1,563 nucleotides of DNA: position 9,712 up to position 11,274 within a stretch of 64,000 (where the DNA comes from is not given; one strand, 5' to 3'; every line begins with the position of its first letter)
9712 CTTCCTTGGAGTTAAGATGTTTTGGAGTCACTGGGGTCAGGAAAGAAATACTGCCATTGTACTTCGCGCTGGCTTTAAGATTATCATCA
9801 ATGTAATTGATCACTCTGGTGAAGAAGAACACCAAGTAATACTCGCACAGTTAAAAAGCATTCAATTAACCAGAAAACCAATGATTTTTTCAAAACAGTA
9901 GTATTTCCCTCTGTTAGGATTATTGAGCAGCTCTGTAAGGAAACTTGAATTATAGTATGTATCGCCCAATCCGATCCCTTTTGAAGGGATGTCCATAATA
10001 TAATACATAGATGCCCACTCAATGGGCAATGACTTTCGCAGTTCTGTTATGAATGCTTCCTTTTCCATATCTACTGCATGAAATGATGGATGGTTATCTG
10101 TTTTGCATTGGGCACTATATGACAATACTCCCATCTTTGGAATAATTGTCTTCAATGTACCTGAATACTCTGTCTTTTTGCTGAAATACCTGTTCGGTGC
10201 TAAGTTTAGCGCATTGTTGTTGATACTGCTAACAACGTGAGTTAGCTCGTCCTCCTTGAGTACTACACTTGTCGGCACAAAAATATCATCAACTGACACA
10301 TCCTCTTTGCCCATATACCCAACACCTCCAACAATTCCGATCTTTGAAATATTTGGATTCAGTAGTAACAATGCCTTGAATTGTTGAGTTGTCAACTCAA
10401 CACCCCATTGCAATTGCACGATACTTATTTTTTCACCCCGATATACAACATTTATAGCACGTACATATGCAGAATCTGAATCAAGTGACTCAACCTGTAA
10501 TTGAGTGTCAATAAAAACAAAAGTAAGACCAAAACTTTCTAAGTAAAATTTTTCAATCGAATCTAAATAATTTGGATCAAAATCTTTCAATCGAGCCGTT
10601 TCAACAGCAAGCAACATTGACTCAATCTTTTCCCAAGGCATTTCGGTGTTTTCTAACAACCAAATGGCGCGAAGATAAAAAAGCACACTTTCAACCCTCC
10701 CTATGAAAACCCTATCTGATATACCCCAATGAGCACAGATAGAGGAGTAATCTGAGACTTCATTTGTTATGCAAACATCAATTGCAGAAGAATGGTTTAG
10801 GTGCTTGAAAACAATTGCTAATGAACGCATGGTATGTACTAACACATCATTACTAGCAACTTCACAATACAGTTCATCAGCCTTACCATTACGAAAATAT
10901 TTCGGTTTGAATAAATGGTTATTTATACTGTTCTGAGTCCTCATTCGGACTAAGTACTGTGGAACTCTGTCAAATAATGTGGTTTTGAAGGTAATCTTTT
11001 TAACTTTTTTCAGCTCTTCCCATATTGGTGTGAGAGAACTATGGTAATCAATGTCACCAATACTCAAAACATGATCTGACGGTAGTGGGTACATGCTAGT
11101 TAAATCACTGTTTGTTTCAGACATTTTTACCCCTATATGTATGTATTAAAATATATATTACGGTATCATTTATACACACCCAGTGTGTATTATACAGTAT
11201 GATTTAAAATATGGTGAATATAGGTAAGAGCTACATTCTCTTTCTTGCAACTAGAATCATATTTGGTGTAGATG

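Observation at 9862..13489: Reverse-strand three-gene module: a PNP/MTAN-like fusion protein plus two SAM-methyltransferases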

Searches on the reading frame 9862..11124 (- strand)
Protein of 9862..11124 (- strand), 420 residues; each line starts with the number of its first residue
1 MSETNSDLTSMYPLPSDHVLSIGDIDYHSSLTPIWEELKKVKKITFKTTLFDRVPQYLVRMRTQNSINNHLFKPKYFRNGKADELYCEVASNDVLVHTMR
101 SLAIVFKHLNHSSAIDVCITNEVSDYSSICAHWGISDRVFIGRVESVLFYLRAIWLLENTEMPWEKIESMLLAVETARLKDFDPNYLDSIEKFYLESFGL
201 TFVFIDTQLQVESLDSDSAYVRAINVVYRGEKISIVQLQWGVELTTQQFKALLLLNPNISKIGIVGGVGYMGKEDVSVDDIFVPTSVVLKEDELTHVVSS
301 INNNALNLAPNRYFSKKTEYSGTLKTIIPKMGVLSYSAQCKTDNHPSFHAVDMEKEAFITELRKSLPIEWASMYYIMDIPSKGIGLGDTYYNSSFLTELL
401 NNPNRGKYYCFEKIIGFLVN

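Call 3: search_protein_families(library=pfam, proteins=[window:9862-11124:-], max_evalue=1)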
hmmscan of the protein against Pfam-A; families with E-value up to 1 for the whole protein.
window:9862-11124:- (420 aa): 0 families

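Call 4: search_protein_families(library=ncbifam, proteins=[window:9862-11124:-], max_evalue=1)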
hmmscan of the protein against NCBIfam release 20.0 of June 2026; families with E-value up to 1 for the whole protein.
window:9862-11124:- (420 aa): 0 families
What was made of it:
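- On AMP nucleosidase (Amn): No AMNp_N or Amn hit (calls 3, 4).
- Closest known: AMP nucleosidase. Different: X has no AMNp_N or Amn model hit (calls 3, 4).
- X gets no hit from the MTAN, PNP or Amn NCBIfam models (call 4).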

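Call 5: find_homologous_proteins(query=window:9862-11124:-, max_evalue=0.001)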
Query window:9862-11124:- (420 aa): 22 proteins with E <= 0.001 among 6104 candidates.
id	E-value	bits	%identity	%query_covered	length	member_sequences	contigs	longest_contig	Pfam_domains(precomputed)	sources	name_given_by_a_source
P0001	7.2e-104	366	44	98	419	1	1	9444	-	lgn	-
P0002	2.1e-91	325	42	98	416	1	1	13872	-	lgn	-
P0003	1.7e-86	309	39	98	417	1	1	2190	-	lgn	-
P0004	8.0e-86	307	40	99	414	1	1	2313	-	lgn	-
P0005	1.6e-84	302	39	99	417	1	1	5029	-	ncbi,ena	-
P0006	3.9e-77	278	37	98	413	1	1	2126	-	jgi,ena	-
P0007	4.1e-72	262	34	98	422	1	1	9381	-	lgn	-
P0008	2.8e-70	256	36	98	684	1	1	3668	-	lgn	-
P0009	2.5e-69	252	36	99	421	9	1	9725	-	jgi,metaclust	metaclust:\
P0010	3.4e-69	252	34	98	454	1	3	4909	-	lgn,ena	-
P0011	7.8e-69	251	37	99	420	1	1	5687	-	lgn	-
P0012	5.4e-66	241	34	98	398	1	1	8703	-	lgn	-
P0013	1.2e-65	240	35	95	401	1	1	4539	-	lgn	-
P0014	4.0e-65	239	33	96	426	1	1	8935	-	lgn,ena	-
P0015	6.4e-65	238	35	100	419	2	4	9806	-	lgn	-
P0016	8.4e-65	238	35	98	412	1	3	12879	-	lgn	-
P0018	2.7e-64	236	36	97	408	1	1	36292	-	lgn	-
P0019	4.4e-64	235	34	98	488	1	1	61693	-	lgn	-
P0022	2.3e-55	206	32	98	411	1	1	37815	-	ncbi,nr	ncbi:hypothetical protein GF362_01030 [Candidatus Dojkabacteria bacterium]|nr:hypothetical protein [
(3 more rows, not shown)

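Call 6: search_solved_structures(query=window:9862-11124:-, max_evalue=10, show_alignments=3)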
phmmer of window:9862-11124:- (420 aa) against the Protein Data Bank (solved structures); distinct sequences matched with E-value up to 10: 0.

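Call 8: search_solved_structures(query=A1, max_evalue=10, show_alignments=3)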
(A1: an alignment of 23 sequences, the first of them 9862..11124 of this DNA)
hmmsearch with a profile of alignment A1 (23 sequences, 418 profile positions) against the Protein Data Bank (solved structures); distinct sequences matched with E-value up to 10: 5.
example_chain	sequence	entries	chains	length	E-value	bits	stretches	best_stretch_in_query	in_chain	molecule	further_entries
2ra1_A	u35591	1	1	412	0.089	14.9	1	8-65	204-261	Surface layer protein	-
4uic_A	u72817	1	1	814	0.17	13.9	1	8-65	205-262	SURFACE LAYER PROTEIN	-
4uj6_A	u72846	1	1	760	0.19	13.8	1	8-65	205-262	SURFACE LAYER PROTEIN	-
2i62_A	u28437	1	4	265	1.1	11.3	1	73-194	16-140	Nicotinamide N-methyltransferase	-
5xvk_A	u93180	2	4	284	1.3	11.1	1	73-194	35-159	Nicotinamide N-methyltransferase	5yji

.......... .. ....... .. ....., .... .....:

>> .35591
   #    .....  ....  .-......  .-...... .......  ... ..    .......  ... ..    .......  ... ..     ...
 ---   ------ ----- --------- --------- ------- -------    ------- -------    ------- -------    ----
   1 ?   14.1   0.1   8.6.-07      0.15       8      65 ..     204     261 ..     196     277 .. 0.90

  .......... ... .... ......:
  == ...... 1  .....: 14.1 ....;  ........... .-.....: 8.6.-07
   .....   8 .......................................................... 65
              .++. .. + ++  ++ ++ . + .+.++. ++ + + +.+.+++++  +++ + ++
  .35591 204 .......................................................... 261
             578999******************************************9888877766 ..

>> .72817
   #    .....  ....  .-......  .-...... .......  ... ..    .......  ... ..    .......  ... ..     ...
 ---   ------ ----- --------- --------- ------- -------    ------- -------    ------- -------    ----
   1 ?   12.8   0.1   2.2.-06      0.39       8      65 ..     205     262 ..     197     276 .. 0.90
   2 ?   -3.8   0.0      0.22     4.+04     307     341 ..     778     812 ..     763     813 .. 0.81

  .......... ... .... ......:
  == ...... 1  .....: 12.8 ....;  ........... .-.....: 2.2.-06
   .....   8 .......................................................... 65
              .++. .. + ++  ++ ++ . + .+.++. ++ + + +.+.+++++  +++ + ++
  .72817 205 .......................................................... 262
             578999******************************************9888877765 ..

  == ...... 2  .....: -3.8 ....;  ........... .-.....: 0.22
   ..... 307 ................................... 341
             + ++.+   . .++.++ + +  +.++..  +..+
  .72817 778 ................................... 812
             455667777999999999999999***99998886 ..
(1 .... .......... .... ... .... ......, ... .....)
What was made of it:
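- Tried and rejected: It gave only spurious S-layer and NNMT hits at E>0.08 (call 8).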

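Call 11: find_encoding_contigs(protein=P0019, flank=8000, max_places=2)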
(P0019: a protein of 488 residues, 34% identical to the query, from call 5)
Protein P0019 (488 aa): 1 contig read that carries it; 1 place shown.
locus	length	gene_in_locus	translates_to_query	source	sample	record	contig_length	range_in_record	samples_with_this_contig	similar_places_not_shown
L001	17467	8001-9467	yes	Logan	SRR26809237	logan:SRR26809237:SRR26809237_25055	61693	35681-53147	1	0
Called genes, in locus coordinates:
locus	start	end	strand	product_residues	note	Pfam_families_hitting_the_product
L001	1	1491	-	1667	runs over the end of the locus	-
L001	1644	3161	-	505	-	PF00561:Abhydrolase_1, PF00756:Esterase, PF12146:Hydrolase_4, PF00326:Peptidase_S9, PF01738:DLH, PF12697:Abhydrolase_6, PF07859:Abhydrolase_3 (weak), PF01551:Peptidase_M23, +4 more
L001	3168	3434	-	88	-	PF13473:Cupredoxin_1 (weak)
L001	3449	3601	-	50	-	-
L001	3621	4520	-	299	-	PF01522:Polysacc_deac_1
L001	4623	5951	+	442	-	-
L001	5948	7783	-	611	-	-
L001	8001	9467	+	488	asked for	-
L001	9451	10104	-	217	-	PF00702:Hydrolase, PF12710:HAD, PF13419:HAD_2, PF13242:Hydrolase_like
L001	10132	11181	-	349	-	PF00294:PfkB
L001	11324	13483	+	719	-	PF13385:Laminin_G_3, PF13205:Big_5, PF00395:SLH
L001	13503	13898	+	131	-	PF08818:DUF1801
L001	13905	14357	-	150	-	-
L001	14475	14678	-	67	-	PF13443:HTH_26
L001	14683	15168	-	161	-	PF11188:DUF2975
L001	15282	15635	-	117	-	PF08818:DUF1801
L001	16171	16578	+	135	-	PF03713:DUF305, PF13628:DUF4142 (weak)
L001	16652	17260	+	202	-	PF19335:HMBD, PF07291:MauE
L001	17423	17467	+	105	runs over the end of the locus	-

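Call 12: find_encoding_contigs(protein=P0022, flank=8000, max_places=2)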
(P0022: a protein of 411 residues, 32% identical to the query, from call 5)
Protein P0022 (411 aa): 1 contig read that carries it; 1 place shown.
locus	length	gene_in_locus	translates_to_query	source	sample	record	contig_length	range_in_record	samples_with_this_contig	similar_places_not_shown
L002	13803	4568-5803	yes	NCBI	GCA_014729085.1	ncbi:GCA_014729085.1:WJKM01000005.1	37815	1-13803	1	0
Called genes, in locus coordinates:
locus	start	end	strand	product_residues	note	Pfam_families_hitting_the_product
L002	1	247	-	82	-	PF00395:SLH (faint)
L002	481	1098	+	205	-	PF00657:Lipase_GDSL, PF13472:Lipase_GDSL_2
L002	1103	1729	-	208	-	PF13646:HEAT_2 (faint)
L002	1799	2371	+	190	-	PF00440:TetR_N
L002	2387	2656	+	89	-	PF12674:Zn_ribbon_2 (weak)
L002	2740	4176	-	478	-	PF00395:SLH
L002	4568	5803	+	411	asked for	-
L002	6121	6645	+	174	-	PF07070:Spo0M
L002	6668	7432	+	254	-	-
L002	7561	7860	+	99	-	-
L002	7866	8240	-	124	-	PF01042:Ribonuc_L-PSP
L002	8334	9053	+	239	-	-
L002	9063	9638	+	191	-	-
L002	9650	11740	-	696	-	PF10060:DUF2298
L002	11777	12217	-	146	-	PF07963:N_methyl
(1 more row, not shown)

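Call 13: find_encoding_contigs(protein=P0018, flank=8000, max_places=2)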
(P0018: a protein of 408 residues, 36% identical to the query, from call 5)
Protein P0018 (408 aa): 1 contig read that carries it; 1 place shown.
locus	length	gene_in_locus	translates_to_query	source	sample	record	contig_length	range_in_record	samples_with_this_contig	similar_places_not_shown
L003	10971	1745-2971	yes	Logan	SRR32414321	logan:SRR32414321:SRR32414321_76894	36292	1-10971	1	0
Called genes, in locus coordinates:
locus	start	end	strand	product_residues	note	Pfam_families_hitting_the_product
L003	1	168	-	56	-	?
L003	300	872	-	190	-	-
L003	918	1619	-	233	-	PF00702:Hydrolase, PF08645:PNK3P (faint), PF13419:HAD_2, PF13242:Hydrolase_like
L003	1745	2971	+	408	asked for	-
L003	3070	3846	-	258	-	PF01978:TrmB, PF12802:MarR_2 (weak)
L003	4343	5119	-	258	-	PF02390:Methyltransf_4 (faint), PF05050:Methyltransf_21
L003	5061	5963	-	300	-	PF04536:TPM_phosphatase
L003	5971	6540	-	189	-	PF04011:LemA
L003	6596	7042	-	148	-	PF00254:FKBP_C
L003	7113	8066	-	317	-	PF00989:PAS, PF13188:PAS_8, PF24820:Diguanyl_cycl_sensor (weak), PF08448:PAS_4 (weak), PF13426:PAS_9, PF08447:PAS_3 (weak)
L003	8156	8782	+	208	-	-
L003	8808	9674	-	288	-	-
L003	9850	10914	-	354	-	PF13091:PLDc_2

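Call 14: find_encoding_contigs(protein=P0001, flank=8000, max_places=2)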
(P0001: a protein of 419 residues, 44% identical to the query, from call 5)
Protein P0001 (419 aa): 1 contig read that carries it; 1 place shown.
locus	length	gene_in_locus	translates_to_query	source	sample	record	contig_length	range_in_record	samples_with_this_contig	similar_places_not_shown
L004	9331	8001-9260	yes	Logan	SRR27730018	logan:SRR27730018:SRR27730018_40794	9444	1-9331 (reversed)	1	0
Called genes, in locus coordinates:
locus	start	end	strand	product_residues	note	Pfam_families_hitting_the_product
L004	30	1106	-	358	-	PF20706:GT4-conflict, PF00534:Glycos_transf_1, PF13692:Glyco_trans_1_4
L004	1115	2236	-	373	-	PF00534:Glycos_transf_1 (weak)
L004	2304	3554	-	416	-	PF00534:Glycos_transf_1, PF13692:Glyco_trans_1_4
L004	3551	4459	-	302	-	PF02585:PIG-L (weak)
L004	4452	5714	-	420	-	PF13439:Glyco_transf_4 (weak), PF00534:Glycos_transf_1, PF13692:Glyco_trans_1_4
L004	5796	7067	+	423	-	PF05175:MTS, PF10294:Methyltransf_16 (weak), PF06325:PrmA (weak), PF05175:MTS, PF03602:Cons_hypoth95, PF13847:Methyltransf_31, PF08242:Methyltransf_12, PF13649:Methyltransf_25, +4 more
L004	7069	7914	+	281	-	PF13489:Methyltransf_23, PF13679:Methyltransf_32 (faint), PF07021:MetW (weak), PF13847:Methyltransf_31, PF08241:Methyltransf_11, PF08242:Methyltransf_12, PF13649:Methyltransf_25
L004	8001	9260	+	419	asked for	-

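Call 15: find_encoding_contigs(protein=P0002, flank=8000, max_places=2)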
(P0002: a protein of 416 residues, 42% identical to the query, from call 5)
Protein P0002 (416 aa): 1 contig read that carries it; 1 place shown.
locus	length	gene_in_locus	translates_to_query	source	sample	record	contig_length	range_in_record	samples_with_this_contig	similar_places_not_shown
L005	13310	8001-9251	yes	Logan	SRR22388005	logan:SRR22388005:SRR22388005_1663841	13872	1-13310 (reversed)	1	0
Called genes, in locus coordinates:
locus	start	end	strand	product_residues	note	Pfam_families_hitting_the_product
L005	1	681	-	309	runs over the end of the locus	PF04055:Radical_SAM, PF13186:SPASM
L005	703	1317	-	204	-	PF13419:HAD_2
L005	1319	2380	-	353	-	PF13524:Glyco_trans_1_2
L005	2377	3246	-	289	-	PF01966:HD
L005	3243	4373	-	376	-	PF13439:Glyco_transf_4, PF13692:Glyco_trans_1_4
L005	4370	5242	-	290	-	PF00535:Glycos_transf_2, PF13641:Glyco_tranf_2_3 (faint)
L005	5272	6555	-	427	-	PF05175:MTS (weak), PF05175:MTS, PF10294:Methyltransf_16 (weak), PF03602:Cons_hypoth95, PF06325:PrmA, PF08242:Methyltransf_12, PF13649:Methyltransf_25, PF13847:Methyltransf_31, +2 more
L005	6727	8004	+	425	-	PF20653:COG6_C (weak), PF00534:Glycos_transf_1, PF13692:Glyco_trans_1_4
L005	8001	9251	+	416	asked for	-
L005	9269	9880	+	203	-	PF02475:TRM5-TYW2_MTfase (weak), PF05175:MTS, PF06325:PrmA, PF13847:Methyltransf_31, PF13649:Methyltransf_25 (weak)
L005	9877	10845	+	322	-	PF01073:3Beta_HSD, PF01370:Epimerase, PF02719:Polysacc_synt_2, PF04321:RmlD_sub_bind, PF07993:NAD_binding_4 (faint), PF16363:GDP_Man_Dehyd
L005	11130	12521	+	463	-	-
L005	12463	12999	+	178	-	PF08211:dCMP_cyt_deam_2 (weak), PF00383:dCMP_cyt_deam_1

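Call 16: find_encoding_contigs(protein=window:9862-11124:-, flank=10000, max_places=3)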
Protein window:9862-11124:- (420 aa): no gene with exactly this product is on record in the collection.

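Call 17: predict_structure(alignment_id=A1)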
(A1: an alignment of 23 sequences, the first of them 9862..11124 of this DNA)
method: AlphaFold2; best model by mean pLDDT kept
length: 420 residues; sequences in the alignment: 23
mean_pLDDT: 91.9   pTM: 0.92
mean pLDDT of the five models: 91.9, 91.8, 91.0, 90.9, 90.7
residues with pLDDT >= 90: 326; 70-90: 81; 50-70: 13; < 50: 0
segments of 3 or more residues with pLDDT < 50: none
pLDDT, mean of each block of 10 residues (from residue 1): 75 89 95 93 94 86 89 91 92 95 94 90 89 98 97 97 95 86 79 95 98 93 97 98 96 96 98 95 94 76 96 96 94 83 73 95 90 97 93 94 96 98
secondary structure, 60 per line:
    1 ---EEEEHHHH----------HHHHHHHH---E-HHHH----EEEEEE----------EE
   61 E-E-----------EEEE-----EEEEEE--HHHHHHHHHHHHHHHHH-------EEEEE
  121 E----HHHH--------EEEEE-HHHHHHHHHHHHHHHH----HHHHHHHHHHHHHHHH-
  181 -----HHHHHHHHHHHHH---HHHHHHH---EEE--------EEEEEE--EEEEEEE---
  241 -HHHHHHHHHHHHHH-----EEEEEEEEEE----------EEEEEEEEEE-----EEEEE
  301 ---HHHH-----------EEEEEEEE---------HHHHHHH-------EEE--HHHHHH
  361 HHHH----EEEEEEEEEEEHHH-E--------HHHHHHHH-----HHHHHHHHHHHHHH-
elements in order: E4-7 H8-11 H22-29 H35-38 E43-48 E59-61 E75-78 E84-89 H92-108 E116-121 H126-129 E138-142 H144-159 H164-179 H186-198 H202-208 E212-214 E223-228 E231-237 H242-255 E261-270 E281-290 E296-300 H304-307 E319-326 H336-342 E350-352 H355-364 E369-379 H393-400 H406-419
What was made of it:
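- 9862..11124 (-): Gene X: 420-aa protein of an unnamed, rare family, made of an N-terminal domain plus a divergent NP-I (PNP/MTAN-like) catalytic domain. AF2 model pLDDT 91.9 (call 17).
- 9865..10719 (-): X residues 136-420: NP-I catalytic core. The start of the core near residue 136 is inferred from the order of secondary-structure elements (call 17).
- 10495..10647 (-): X residues 160-210: three-helix insertion between beta1-alpha1 and beta2 of the NP-I core, carrying invariant E175 and R178. Secondary structure of the model (call 17).
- Checked: From the order of secondary-structure elements (call 17) I infer that the NP-I core starts near residue 136, not 180, and carries a three-helix insertion at about 160-210.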

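Call 21: fold_search(model_id=the predicted structure, library=pdb)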
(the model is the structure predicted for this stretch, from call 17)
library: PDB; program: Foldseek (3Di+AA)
matches with E <= 10: 1147; with E <= 0.001: 500
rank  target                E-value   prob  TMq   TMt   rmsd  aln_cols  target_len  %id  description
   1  1jds_C                2.2e-09  1.00  0.40  0.67   5.5       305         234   14  5'-DEOXY-5'-METHYLTHIOADENOSINE PHOSPHORYLASE COMPLEX WITH PHOSPHATE (SPACE GROUP P21) (released 2001-10-26)
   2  2guw_B                2.2e-09  1.00  0.34  0.34  18.7       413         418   12  Crystal structure of AMP Nucleosidase from Salmonella typhimurium LT2 (released 2006-06-06)
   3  1jdv_A                3.1e-09  1.00  0.36  0.64   7.6       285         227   14  CRYSTAL STRUCTURE OF 5'-DEOXY-5'-METHYLTHIOADENOSINE PHOSPHORYLASE COMPLEXED WITH ADENOSINE AND SULFATE ION (released 2001-10-26)
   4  4lnh                  3.9e-09  1.00  0.39  0.64   5.5       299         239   15  Crystal structure of uridine phosphorylase from Vibrio fischeri ES114, NYSGRC Target 29520. (released 2013-07-24)
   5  1jdv_C                4.1e-09  1.00  0.40  0.67   5.5       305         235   14  CRYSTAL STRUCTURE OF 5'-DEOXY-5'-METHYLTHIOADENOSINE PHOSPHORYLASE COMPLEXED WITH ADENOSINE AND SULFATE ION (released 2001-10-26)
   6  1jds_F                4.4e-09  1.00  0.37  0.63   6.4       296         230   13  5'-DEOXY-5'-METHYLTHIOADENOSINE PHOSPHORYLASE COMPLEX WITH PHOSPHATE (SPACE GROUP P21) (released 2001-10-26)
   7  1odk_E                4.7e-09  1.00  0.38  0.68   5.1       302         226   10  PURINE NUCLEOSIDE PHOSPHORYLASE FROM THERMUS THERMOPHILUS (released 2003-02-27)
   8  4yo8_A                5.6e-09  1.00  0.38  0.63   7.3       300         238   13  Crystal structure of Helicobacter pylori 5'-methylthioadenosine/S-adenosyl homocysteine nucleosidase (MTAN) complexed  (released 2015-11-25)
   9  7q31_AAA              6.2e-09  1.00  0.37  0.59   8.0       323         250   10  Mutant D24G of uridine phosphorylase from E. coli (released 2022-04-06)
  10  1je1_A                6.6e-09  1.00  0.40  0.69   4.8       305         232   14  5'-DEOXY-5'-METHYLTHIOADENOSINE PHOSPHORYLASE COMPLEX WITH GUANOSINE AND SULFATE (released 2001-10-26)
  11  4mch                  7.4e-09  1.00  0.39  0.64   5.8       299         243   14  Crystal structure of uridine phosphorylase from vibrio fischeri es114 complexed with 6-hydroxy-1-naphthoic acid, NYSGRC  (released 2013-09-04)
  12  3uay                  8.4e-09  1.00  0.39  0.66   6.1       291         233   14  Crystal structure of Bacillus cereus adenosine phosphorylase D204N mutant complexed with adenosine (released 2012-02-29)
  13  8d38_C                8.9e-09  1.00  0.40  0.66   5.9       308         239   15  Structure of a purine nucleoside phosphorylase from Geobacillus stearothermophilus (released 2022-12-14)
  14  3u40_F                8.9e-09  1.00  0.35  0.61   7.9       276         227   12  Crystal structure of a purine nucleoside phosphorylase from Entamoeba histolytica bound to adenosine (released 2011-10-19)
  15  3dp9_A                8.9e-09  1.00  0.32  0.56   9.2       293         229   11  Crystal structure of Vibrio cholerae 5'-methylthioadenosine/S-adenosyl homocysteine nucleosidase (MTAN) complexed with (released 2009-03-10)
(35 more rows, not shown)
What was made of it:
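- On NP-I superfamily (PNP/UDP phosphorylase fold; Pfam PF01048 PNP_UDP_1): Foldseek E=2e-9 (call 21).
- Checked: Foldseek gives E about 2e-9 (call 21).
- Foldseek probability 1.0 (call 21).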

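Call 23: search_protein_representatives(alignment_id=A1)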
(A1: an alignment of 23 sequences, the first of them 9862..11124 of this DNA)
Query: 23 sequences, 418 profile positions. Proteins with E-value up to 0.001 (for the whole library): 71; up to 1e-10: 58; up to 1e-30: 44. The best 71 are listed.
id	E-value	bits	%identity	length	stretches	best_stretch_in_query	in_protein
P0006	1.6e-168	577.4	-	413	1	10-417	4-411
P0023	8.8e-165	565.1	-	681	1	8-418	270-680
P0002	4.2e-162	556.2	-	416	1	1-417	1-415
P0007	1.0e-152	525.4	-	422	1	1-417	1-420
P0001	1.3e-149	515.1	-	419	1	1-417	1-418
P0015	4.0e-149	513.5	-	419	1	5-417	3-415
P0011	6.7e-149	512.8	-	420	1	5-417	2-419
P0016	1.5e-147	508.3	-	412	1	8-417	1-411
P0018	4.1e-144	497.0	-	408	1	9-417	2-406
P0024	2.7e-142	491.0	-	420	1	5-417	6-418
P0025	9.1e-138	476.1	-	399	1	8-417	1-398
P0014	2.9e-135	467.8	-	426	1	5-417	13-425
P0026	3.7e-130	451.0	-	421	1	1-413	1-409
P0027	5.0e-130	450.6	-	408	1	6-414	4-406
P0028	3.0e-129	448.0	-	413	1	6-414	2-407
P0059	5.3e-23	98.0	-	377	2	345-406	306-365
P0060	3.7e-22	95.2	-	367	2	227-414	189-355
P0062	1.3e-20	90.1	-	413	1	112-399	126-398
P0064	8.4e-20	87.5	-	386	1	32-413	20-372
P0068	8.8e-16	74.2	-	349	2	229-413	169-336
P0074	7.5e-09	51.4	-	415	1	200-392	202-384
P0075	7.8e-09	51.3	-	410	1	116-393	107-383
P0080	1.2e-06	44.1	-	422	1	211-390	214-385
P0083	1.4e-04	37.3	-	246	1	197-369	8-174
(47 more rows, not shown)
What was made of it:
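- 9862..11124 (-): Family of 22 close and 71 representative homologues (calls 5, 23).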
